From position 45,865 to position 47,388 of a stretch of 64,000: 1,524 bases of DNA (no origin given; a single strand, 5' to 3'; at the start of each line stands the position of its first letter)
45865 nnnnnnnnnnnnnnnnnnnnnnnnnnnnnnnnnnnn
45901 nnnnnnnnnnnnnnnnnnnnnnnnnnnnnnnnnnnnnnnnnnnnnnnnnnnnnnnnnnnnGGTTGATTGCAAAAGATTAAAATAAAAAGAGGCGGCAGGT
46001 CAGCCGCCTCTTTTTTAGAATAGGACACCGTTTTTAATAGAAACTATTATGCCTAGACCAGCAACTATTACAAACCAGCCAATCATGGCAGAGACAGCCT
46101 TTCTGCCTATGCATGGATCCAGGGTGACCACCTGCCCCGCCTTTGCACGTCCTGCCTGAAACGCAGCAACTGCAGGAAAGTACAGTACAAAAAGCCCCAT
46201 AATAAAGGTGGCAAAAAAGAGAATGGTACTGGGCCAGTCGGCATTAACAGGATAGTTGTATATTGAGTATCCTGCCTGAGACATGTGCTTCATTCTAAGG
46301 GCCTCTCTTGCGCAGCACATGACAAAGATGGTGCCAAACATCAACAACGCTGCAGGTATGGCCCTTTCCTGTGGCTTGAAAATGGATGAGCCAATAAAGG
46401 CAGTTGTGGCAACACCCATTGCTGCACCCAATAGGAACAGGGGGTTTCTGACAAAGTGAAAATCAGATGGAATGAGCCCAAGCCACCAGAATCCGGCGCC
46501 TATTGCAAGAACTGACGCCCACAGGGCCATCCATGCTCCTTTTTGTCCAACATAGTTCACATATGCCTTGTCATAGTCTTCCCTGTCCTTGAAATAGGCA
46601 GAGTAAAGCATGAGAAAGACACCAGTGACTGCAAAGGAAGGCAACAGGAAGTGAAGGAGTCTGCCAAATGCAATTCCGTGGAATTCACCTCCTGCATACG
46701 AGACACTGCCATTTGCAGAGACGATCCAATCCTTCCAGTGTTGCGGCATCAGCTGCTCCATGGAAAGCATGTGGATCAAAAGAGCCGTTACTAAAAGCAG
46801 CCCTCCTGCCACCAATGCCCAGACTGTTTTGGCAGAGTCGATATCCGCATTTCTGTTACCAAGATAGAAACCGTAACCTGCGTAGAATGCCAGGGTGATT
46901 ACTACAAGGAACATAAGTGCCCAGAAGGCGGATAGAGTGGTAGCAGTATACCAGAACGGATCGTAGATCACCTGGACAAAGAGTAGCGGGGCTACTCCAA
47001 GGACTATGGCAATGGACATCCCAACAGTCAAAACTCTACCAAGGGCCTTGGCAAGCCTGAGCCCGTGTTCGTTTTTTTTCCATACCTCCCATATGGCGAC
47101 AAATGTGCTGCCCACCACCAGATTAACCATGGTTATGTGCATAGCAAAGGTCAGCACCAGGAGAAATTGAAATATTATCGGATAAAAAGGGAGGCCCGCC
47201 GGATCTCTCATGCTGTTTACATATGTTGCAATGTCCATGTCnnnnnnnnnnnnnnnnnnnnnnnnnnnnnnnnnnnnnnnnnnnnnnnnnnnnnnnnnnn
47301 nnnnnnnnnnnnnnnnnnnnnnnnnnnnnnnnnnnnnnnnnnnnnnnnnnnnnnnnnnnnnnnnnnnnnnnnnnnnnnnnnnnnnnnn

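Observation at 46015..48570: Cytochrome bd-like subunit fused to a c-type heme domain, with a second polytopic partner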

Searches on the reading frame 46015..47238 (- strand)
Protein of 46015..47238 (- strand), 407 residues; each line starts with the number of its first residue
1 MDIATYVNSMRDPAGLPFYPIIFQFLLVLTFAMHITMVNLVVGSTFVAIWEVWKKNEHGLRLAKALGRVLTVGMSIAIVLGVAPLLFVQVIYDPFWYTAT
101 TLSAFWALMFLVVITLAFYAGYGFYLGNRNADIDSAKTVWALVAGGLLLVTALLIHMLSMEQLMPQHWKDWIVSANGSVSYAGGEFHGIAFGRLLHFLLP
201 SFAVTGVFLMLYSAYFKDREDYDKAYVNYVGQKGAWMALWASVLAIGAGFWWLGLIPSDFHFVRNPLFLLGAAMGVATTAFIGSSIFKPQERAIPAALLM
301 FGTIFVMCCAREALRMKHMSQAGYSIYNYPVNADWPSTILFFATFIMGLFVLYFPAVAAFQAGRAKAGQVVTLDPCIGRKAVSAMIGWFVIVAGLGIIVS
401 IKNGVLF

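Call 3: search_protein_families(library=pfam, proteins=[window:46015-47238:-], max_evalue=1)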
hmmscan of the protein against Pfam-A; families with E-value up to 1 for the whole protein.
window:46015-47238:- (407 aa): 0 families

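Call 4: search_protein_families(library=ncbifam, proteins=[window:46015-47238:-], max_evalue=1)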
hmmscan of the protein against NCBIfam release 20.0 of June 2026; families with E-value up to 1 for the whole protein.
window:46015-47238:- (407 aa): 0 families

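Call 13: find_homologous_proteins(query=window:46015-47238:-, max_evalue=0.00001)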
Query window:46015-47238:- (407 aa): 560 proteins with E <= 0.00001 among 8000 candidates; the best 120 are listed.
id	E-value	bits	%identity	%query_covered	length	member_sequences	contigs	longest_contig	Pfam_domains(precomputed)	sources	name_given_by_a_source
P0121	4.4e-267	904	100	100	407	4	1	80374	-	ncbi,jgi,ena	-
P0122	3.0e-236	803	86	100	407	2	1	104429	-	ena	-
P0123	3.0e-236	803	85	100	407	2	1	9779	-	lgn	-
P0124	1.5e-232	791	85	100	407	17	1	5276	-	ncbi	-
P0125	2.1e-227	774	83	100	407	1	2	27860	-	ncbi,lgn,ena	-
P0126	2.8e-227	773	84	100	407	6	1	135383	-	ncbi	-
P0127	5.9e-223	759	81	100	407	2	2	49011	-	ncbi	-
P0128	8.6e-180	617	66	100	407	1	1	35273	-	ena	-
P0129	1.7e-179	616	67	100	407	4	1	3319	-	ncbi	-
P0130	1.6e-178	613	67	100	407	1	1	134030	-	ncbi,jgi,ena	-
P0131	6.0e-178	611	66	100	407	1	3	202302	-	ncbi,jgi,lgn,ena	-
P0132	4.2e-170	585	62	100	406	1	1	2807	-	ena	-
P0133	8.8e-167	574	63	100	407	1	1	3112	-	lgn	-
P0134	1.0e-165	570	61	100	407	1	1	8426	-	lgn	-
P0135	3.2e-165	569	62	100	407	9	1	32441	-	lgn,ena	-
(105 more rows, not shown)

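Call 39: predict_structure(alignment_id=A2)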
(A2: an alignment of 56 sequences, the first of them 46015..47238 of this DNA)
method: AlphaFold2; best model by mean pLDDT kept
length: 407 residues; sequences in the alignment: 56
mean_pLDDT: 89.7   pTM: 0.88
mean pLDDT of the five models: 89.7, 89.3, 88.7, 88.3, 88.0
residues with pLDDT >= 90: 230; 70-90: 168; 50-70: 9; < 50: 0
segments of 3 or more residues with pLDDT < 50: none
pLDDT, mean of each block of 10 residues (from residue 1): 79 78 88 95 98 95 95 91 71 79 89 96 95 93 98 93 87 81 82 93 98 93 95 98 95 91 94 96 96 98 96 91 85 81 84 86 83 84 90 87 77
secondary structure, 60 per line:
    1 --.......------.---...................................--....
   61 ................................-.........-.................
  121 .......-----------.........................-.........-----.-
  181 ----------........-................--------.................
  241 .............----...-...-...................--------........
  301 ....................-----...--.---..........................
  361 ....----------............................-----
elements in order: H3-9 H20-54 H57-92 H94-102 H104-127 H139-163 H165-172 H191-198 H200-215 H224-253 H266-284 H293-320 H335-364 H375-402

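Call 42: fold_search(model_id=the predicted structure, library=pdb)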
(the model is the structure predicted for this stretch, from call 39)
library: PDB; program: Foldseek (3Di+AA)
matches with E <= 10: 386; with E <= 0.001: 4
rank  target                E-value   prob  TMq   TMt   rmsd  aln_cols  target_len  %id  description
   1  6rx4_A                1.6e-04  1.00  0.44  0.39  19.5       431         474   14  THE STRUCTURE OF BD OXIDASE FROM ESCHERICHIA COLI (released 2019-11-20)
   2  9r2g_A                1.7e-04  1.00  0.64  0.69   5.2       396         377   14  Cytochrome bd II oxidase qOR-2 type from Mycobacterium smegmatis (released 2026-03-04)
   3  8b4o_A                2.7e-04  1.00  0.54  0.51   7.2       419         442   13  Cryo-EM structure of cytochrome bd oxidase from C. glutamicum (released 2022-12-28)
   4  5doq_A                4.2e-04  1.00  0.58  0.55   5.8       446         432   14  The structure of bd oxidase from Geobacillus thermodenitrificans (released 2016-05-04)
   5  9fka_A                1.1e-03  1.00  0.59  0.54   6.6       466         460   12  Cryo-EM structure of the reduced cytochrome bd oxidase from M. tuberculosis (released 2025-02-12)
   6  7d5i_A                3.5e-03  1.00  0.55  0.51   9.1       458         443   12  Structure of Mycobacterium smegmatis bd complex in the apo-form. (released 2021-06-23)
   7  9ilt_F                4.0e-03  1.00  0.44  0.45   6.9       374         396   12  Crystal structure of alternative complex III from Chloroflexus aurantiacus (released 2025-03-19)
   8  7oy2_C                5.8e-03  1.00  0.55  0.50  10.2       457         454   11  High resolution structure of cytochrome bd-II oxidase from E. coli (released 2021-12-15)
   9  6rko_B                6.1e-03  1.00  0.45  0.47   7.6       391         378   13  Cryo-EM structure of the E. coli cytochrome bd-I oxidase at 2.68 A resolution (released 2019-10-16)
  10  9r2g_D                7.2e-03  1.00  0.46  0.54   8.4       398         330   14  Cytochrome bd II oxidase qOR-2 type from Mycobacterium smegmatis (released 2026-03-04)
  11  7nkz_B                1.3e-02  1.00  0.47  0.54   7.6       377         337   14  Cryo-EM structure of the cytochrome bd oxidase from M. tuberculosis at 2.5 A resolution (released 2021-09-22)
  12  7oy2_B                1.7e-02  1.00  0.44  0.47   6.4       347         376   16  High resolution structure of cytochrome bd-II oxidase from E. coli (released 2021-12-15)
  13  7ose_B                1.7e-02  1.00  0.48  0.51   7.2       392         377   13  cytochrome bd-II type oxidase with bound aurachin D (released 2021-11-17)
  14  8b4o_B                1.9e-02  1.00  0.47  0.54   7.2       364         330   12  Cryo-EM structure of cytochrome bd oxidase from C. glutamicum (released 2022-12-28)
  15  8k9e_F                2.4e-02  1.00  0.35  0.36  10.7       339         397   13  Cryo-EM structure of the photosynthetic alternative complex III from Chloroflexus aurantiacus at 3.3 angstrom (released 2024-03-06)
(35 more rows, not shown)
